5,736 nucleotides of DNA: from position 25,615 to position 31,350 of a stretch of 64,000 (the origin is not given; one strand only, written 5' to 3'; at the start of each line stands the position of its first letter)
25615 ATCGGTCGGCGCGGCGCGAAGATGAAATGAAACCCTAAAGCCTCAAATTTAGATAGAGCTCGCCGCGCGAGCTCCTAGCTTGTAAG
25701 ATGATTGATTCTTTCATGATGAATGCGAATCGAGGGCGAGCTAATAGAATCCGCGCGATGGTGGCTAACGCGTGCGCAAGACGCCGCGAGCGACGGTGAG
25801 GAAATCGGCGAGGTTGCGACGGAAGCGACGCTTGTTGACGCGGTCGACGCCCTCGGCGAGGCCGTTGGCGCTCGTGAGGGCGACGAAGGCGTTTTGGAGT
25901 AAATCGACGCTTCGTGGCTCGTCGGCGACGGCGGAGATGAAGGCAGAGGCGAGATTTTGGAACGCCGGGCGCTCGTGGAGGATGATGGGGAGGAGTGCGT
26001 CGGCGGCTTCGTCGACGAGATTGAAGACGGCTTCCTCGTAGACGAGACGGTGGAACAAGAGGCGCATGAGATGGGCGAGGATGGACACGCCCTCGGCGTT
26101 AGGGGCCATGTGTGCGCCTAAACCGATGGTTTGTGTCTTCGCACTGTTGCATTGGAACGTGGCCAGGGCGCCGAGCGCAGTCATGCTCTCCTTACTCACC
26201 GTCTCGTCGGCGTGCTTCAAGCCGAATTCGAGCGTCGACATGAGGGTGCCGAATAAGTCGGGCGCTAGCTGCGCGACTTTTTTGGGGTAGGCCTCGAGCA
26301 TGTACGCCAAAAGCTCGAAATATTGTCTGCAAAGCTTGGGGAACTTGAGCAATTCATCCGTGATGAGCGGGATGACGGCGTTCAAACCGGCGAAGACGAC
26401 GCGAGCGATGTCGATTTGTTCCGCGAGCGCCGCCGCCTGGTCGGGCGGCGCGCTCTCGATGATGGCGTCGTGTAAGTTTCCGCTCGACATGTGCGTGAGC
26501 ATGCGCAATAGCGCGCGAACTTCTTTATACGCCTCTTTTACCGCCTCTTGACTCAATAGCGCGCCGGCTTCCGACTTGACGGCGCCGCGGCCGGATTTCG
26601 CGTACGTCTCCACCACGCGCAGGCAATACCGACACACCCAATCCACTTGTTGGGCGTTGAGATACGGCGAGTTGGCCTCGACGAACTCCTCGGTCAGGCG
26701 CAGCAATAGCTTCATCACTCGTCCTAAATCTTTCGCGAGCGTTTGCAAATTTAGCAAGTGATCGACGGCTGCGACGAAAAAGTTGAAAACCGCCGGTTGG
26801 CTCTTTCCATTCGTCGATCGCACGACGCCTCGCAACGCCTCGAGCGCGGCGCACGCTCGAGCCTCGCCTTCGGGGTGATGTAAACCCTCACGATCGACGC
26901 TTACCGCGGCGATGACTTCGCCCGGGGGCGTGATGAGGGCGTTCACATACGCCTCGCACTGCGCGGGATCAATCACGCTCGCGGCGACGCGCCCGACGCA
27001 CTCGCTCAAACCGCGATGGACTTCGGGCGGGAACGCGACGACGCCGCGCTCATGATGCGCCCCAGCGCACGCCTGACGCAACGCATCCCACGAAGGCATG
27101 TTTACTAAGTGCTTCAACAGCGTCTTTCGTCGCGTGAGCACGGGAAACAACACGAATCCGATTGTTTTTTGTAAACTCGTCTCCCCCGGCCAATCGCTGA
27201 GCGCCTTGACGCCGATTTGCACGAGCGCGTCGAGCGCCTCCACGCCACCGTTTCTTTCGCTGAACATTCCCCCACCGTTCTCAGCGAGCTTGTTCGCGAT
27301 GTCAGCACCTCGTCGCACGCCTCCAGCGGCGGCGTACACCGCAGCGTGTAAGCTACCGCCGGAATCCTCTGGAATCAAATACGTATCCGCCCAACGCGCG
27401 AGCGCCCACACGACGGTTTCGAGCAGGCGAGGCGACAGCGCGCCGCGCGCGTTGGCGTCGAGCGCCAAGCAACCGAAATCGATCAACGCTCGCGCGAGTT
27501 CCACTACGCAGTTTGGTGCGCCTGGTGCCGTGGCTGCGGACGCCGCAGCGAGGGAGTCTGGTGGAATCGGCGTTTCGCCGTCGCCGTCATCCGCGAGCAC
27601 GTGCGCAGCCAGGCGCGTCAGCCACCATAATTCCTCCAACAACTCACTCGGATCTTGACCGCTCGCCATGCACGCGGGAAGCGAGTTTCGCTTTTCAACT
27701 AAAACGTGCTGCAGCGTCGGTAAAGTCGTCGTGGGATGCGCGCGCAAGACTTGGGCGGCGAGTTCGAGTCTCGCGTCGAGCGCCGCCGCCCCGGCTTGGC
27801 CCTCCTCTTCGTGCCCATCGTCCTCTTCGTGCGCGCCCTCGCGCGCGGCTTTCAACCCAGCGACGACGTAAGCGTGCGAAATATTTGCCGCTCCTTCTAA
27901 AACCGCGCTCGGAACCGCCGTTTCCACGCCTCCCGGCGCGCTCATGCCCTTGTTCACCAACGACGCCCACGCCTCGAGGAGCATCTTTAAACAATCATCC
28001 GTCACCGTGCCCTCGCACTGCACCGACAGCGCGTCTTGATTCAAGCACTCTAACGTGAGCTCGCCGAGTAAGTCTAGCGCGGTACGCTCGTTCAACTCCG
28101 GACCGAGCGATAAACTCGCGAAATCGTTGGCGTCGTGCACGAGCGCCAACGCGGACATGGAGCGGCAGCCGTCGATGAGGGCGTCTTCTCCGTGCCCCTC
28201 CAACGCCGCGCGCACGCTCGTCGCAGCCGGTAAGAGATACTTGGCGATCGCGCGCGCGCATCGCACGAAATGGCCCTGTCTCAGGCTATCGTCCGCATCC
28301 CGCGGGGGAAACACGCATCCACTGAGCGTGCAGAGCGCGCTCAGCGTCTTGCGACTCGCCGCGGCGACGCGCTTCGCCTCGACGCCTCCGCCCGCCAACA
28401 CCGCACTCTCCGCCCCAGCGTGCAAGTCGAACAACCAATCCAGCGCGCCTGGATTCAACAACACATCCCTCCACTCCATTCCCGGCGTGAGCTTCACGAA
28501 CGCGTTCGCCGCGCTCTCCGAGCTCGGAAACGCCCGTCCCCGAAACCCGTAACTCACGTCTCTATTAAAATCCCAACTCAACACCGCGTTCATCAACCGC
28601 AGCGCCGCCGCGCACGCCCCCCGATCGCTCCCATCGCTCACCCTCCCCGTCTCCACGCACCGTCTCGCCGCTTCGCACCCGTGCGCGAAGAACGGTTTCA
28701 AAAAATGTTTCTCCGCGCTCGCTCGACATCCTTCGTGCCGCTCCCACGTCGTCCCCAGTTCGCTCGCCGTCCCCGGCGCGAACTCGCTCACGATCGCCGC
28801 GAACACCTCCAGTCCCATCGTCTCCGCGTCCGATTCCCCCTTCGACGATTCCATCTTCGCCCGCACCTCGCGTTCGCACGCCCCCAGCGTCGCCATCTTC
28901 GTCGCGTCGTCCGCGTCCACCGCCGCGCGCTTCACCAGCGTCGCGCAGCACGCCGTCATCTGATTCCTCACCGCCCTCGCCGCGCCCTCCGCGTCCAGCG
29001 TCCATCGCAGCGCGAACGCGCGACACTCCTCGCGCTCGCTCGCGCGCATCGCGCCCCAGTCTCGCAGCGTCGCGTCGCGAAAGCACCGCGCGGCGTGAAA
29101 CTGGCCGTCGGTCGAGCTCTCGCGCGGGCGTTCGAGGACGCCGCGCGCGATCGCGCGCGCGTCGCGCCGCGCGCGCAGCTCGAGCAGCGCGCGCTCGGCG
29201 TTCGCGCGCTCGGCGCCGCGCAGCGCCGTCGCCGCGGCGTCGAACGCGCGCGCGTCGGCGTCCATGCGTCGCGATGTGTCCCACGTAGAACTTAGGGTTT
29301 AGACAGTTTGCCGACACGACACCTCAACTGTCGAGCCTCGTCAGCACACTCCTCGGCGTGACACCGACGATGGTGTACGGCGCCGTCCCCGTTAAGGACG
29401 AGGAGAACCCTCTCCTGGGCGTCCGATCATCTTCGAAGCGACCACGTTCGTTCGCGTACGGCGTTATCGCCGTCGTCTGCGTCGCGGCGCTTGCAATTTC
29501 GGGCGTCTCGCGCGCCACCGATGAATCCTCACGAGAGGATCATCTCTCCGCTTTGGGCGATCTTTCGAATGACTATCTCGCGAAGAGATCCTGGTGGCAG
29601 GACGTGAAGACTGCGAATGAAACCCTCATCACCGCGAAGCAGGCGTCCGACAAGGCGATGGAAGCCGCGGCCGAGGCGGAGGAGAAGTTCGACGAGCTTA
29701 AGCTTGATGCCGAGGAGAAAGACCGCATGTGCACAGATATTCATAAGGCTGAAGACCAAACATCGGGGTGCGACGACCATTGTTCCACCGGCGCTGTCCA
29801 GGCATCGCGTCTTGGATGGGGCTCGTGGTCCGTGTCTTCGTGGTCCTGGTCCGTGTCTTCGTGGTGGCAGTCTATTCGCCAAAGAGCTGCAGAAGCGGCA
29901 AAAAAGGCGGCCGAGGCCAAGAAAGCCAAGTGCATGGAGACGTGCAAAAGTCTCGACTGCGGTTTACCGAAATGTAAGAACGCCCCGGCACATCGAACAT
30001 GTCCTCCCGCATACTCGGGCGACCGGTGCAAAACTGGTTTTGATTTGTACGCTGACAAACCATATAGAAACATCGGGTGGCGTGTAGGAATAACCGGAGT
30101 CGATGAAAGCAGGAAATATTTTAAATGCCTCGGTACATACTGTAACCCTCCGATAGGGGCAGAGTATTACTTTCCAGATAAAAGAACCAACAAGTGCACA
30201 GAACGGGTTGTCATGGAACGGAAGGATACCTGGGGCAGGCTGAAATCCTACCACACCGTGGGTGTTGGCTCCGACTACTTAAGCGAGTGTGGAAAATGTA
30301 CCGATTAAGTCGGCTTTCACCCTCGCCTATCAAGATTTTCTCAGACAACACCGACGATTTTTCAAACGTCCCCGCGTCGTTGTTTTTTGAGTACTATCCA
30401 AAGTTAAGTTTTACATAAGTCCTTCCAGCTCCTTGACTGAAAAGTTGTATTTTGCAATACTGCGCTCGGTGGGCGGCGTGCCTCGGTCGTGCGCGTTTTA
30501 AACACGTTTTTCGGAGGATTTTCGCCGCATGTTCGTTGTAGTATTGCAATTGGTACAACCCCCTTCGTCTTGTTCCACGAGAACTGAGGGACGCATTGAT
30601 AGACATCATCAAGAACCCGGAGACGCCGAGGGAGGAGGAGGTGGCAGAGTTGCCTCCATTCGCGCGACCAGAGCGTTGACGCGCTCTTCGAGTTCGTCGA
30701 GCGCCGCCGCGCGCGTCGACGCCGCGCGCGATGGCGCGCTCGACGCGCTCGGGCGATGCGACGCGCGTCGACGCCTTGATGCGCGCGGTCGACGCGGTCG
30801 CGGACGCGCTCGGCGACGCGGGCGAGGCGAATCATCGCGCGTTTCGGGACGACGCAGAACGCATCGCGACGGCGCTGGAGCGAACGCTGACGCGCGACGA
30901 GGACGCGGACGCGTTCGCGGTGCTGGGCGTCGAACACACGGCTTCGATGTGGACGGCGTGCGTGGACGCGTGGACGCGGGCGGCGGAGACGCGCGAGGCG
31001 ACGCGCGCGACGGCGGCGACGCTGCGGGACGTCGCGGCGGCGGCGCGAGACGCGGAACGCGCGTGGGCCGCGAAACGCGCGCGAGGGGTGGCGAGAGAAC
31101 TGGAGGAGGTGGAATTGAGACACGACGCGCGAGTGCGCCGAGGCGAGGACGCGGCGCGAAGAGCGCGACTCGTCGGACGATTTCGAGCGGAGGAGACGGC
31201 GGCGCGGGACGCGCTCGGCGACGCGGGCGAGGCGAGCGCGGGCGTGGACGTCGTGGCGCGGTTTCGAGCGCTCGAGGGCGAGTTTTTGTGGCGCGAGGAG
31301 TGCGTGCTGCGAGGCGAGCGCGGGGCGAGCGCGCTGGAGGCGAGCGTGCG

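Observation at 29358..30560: A ~1 kb low-GC island carrying an EGF-like type II membrane-protein gene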

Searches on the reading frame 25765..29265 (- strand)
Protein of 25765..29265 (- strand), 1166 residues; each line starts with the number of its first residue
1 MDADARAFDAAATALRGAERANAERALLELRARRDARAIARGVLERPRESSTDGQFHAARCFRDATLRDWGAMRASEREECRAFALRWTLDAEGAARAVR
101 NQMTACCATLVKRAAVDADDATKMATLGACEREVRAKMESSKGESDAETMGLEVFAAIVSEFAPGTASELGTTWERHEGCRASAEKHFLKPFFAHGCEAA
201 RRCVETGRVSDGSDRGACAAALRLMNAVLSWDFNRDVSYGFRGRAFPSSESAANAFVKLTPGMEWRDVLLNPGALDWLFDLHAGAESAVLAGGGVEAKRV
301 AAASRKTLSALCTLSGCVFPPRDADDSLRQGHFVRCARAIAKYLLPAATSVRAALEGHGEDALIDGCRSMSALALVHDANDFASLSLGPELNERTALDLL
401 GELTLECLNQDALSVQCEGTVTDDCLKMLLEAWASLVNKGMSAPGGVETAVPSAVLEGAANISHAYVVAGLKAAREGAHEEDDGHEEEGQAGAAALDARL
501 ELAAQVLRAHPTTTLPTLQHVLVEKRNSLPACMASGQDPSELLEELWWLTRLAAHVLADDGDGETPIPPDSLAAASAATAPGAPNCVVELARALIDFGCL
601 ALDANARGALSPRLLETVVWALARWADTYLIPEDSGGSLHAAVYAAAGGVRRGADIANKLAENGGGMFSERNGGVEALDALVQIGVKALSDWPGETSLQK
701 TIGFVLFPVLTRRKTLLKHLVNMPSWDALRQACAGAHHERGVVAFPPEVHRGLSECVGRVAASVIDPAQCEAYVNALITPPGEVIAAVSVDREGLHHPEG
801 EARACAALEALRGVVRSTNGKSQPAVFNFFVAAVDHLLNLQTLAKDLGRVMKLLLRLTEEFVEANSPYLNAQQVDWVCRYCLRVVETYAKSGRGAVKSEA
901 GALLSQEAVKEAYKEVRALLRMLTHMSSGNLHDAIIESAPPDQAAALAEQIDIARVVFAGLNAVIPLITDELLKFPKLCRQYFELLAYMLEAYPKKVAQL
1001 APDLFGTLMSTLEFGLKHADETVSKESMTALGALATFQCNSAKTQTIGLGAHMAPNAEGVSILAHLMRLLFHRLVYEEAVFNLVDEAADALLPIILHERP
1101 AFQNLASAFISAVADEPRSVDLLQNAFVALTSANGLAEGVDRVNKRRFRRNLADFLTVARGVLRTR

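Call 8: search_protein_families(library=pfam, proteins=[window:25765-29265:-], max_evalue=1)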
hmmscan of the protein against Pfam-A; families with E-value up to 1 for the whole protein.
window:25765-29265:- (1166 aa): 1 family
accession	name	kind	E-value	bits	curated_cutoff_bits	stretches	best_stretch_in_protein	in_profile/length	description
PF08767.17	CRM1_C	-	1.3e-05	25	23.2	1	957-1034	115-192/323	CRM1 C terminal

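Call 27: find_homologous_proteins(query=window:25768-29265:-, max_evalue=1e-50)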
Query window:25768-29265:- (1166 aa): 13 proteins with E <= 1e-50 among 8000 candidates.
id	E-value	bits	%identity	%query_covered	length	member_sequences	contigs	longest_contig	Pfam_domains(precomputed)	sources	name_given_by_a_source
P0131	0.0e+0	2578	100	100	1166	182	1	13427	PF08767.18,PF28490.1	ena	-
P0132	0.0e+0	2112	82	98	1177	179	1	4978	PF08767.18,PF28490.1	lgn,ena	-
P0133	0.0e+0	1990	77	100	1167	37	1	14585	PF08767.18,PF28490.1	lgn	-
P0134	0.0e+0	1959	76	100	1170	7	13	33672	PF08767.18,PF28490.1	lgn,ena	-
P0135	0.0e+0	1957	76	100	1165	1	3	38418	PF08767.18,PF28490.1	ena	-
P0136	0.0e+0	1887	74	100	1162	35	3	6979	PF08767.18,PF28490.1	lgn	-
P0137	0.0e+0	1686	68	98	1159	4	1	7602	PF28490.1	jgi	-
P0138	3.9e-268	911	43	98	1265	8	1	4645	PF08767.18,PF28490.1,PF03810.26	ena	-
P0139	1.5e-261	889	42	98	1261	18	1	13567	PF08767.18,PF28490.1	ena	-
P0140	1.1e-240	820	41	98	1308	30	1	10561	PF28490.1,PF03810.26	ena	-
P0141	2.5e-237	809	44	75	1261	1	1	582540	PF08767.18,PF28490.1,PF03810.26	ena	-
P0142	4.7e-153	530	37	78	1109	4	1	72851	PF28490.1,PF03810.26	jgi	jgi:hypothetical protein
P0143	6.1e-125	437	43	49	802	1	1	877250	PF28490.1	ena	-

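Call 28: find_encoding_contigs(protein=P0134, flank=7000, max_places=2)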
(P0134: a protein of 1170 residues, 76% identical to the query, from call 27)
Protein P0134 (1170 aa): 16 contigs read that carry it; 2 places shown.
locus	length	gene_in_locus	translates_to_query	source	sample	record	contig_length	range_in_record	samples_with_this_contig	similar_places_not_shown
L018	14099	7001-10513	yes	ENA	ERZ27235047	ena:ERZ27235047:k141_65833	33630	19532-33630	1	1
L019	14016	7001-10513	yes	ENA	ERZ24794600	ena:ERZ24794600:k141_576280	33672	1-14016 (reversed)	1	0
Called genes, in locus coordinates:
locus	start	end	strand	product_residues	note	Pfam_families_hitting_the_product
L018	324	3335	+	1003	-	-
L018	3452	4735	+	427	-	PF00856:SET (weak), PF09273:Rubis-subs-bind (weak)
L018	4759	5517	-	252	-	PF05148:Methyltransf_8 (weak), PF13489:Methyltransf_23, PF01209:Ubie_methyltran, PF13847:Methyltransf_31, PF08241:Methyltransf_11, PF08242:Methyltransf_12, PF13649:Methyltransf_25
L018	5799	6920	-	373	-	-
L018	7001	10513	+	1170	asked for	PF28490:XPO4, PF08767:CRM1_C (weak)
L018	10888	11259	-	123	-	PF00366:Ribosomal_S17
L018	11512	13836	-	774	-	PF00485:PRK, PF01928:CYTH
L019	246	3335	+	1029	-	-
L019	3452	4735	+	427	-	PF00856:SET (weak), PF09273:Rubis-subs-bind (weak)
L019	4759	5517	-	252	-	PF05148:Methyltransf_8 (weak), PF13489:Methyltransf_23, PF01209:Ubie_methyltran, PF13847:Methyltransf_31, PF08241:Methyltransf_11, PF08242:Methyltransf_12, PF13649:Methyltransf_25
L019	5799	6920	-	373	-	-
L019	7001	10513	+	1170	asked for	PF28490:XPO4, PF08767:CRM1_C (weak)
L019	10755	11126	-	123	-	PF00366:Ribosomal_S17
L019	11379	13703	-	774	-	PF00485:PRK, PF01928:CYTH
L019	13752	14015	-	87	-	?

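Call 29: find_encoding_contigs(protein=P0135, flank=7000, max_places=2)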
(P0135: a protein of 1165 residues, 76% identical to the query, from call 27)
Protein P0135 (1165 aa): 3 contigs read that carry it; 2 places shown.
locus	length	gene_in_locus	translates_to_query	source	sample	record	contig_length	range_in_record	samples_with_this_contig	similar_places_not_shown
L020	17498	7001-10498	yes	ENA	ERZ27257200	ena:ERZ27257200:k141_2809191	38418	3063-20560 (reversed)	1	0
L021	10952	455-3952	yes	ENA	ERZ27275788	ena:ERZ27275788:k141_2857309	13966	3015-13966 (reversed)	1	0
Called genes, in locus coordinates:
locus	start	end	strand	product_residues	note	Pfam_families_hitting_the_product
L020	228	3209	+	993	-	-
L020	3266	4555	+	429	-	PF00856:SET, PF09273:Rubis-subs-bind (weak)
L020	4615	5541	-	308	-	PF13489:Methyltransf_23, PF01209:Ubie_methyltran, PF13847:Methyltransf_31, PF08241:Methyltransf_11, PF08242:Methyltransf_12, PF13649:Methyltransf_25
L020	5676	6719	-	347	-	-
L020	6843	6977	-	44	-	-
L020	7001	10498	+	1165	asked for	PF28490:XPO4, PF08767:CRM1_C (weak)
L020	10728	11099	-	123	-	PF00366:Ribosomal_S17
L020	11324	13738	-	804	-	PF00485:PRK, PF01928:CYTH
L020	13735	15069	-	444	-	PF00106:adh_short, PF08659:KR (weak), PF13561:adh_short_C2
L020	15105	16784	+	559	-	-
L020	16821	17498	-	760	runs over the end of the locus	PF11781:Zn_ribbon_RRN7 (faint), PF20644:Rrn7_cyclin_N, PF20645:Rrn7_cyclin_C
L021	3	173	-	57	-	?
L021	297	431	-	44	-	-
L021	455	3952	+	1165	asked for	PF28490:XPO4, PF08767:CRM1_C (weak)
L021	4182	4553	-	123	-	PF00366:Ribosomal_S17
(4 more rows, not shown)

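Call 30: find_encoding_contigs(protein=P0133, flank=7000, max_places=2)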
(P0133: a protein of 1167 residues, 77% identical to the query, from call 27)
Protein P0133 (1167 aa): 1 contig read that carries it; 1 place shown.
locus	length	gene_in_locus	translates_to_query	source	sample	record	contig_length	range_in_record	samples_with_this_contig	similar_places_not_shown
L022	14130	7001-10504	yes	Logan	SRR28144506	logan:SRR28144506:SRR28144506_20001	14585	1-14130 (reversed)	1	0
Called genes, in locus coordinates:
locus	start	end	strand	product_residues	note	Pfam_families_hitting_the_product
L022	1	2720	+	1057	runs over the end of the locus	?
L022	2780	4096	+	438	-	PF09273:Rubis-subs-bind (weak)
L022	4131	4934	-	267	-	PF01209:Ubie_methyltran, PF13489:Methyltransf_23, PF13847:Methyltransf_31, PF08241:Methyltransf_11, PF08242:Methyltransf_12, PF13649:Methyltransf_25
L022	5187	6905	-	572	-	-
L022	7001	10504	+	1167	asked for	PF28490:XPO4, PF08767:CRM1_C (weak)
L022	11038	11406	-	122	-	PF00366:Ribosomal_S17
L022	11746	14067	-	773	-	PF00485:PRK, PF01928:CYTH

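Call 31: find_encoding_contigs(protein=P0132, flank=7000, max_places=3)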
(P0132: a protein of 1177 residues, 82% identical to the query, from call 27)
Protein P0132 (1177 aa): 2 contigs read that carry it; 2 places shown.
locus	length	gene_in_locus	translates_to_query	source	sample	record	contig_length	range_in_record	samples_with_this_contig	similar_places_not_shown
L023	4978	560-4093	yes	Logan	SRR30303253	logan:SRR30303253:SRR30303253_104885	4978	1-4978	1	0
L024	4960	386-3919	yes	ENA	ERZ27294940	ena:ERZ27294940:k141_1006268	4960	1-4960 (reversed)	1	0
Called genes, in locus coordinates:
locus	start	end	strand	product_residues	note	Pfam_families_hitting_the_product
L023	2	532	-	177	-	?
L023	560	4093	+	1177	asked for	PF28490:XPO4, PF08767:CRM1_C (weak)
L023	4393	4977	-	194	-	?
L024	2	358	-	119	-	?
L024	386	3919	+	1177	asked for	PF28490:XPO4, PF08767:CRM1_C (weak)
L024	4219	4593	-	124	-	PF00366:Ribosomal_S17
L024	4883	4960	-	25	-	?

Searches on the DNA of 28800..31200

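Call 60: search_rna_families(source=window, start=28800, end=31200, threshold=evalue, max_evalue=1)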
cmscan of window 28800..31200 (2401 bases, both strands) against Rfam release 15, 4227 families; matches with E-value up to 1: 0.
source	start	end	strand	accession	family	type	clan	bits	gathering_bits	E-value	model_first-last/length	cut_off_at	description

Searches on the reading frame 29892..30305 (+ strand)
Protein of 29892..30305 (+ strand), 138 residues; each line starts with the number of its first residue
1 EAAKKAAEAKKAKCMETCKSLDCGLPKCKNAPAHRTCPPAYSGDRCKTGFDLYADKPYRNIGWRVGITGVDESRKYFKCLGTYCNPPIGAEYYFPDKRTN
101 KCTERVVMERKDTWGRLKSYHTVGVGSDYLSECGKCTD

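Call 77: predict_structure(alignment_id=A5)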
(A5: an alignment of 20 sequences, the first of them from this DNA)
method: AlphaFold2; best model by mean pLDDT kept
length: 138 residues; sequences in the alignment: 20
mean_pLDDT: 43.3   pTM: 0.36
mean pLDDT of the five models: 43.3, 40.3, 38.9, 38.6, 37.2
residues with pLDDT >= 90: 0; 70-90: 0; 50-70: 36; < 50: 102
segments of 3 or more residues with pLDDT < 50: 1-11, 13-42, 46-98, 131-134, 136-138
pLDDT, mean of each block of 10 residues (from residue 1): 43 45 40 43 46 35 33 35 36 39 55 55 56 46
secondary structure, 60 per line:
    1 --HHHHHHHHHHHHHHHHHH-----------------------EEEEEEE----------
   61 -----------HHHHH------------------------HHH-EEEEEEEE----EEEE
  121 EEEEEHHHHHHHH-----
elements in order: H3-20 E44-50 H72-76 E105-112 E117-125 H126-133

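Call 80: find_related_loci(query=A5, collection=viral_contigs, flank=6000)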
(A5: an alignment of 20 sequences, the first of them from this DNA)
Query A5 (138 aa) in viral_contigs; peptide patterns used: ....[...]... (x = any residue, [..] = any of these).
4 stretches matched a pattern, but none encodes a relative of the query by tblastn (E <= 1e-3).
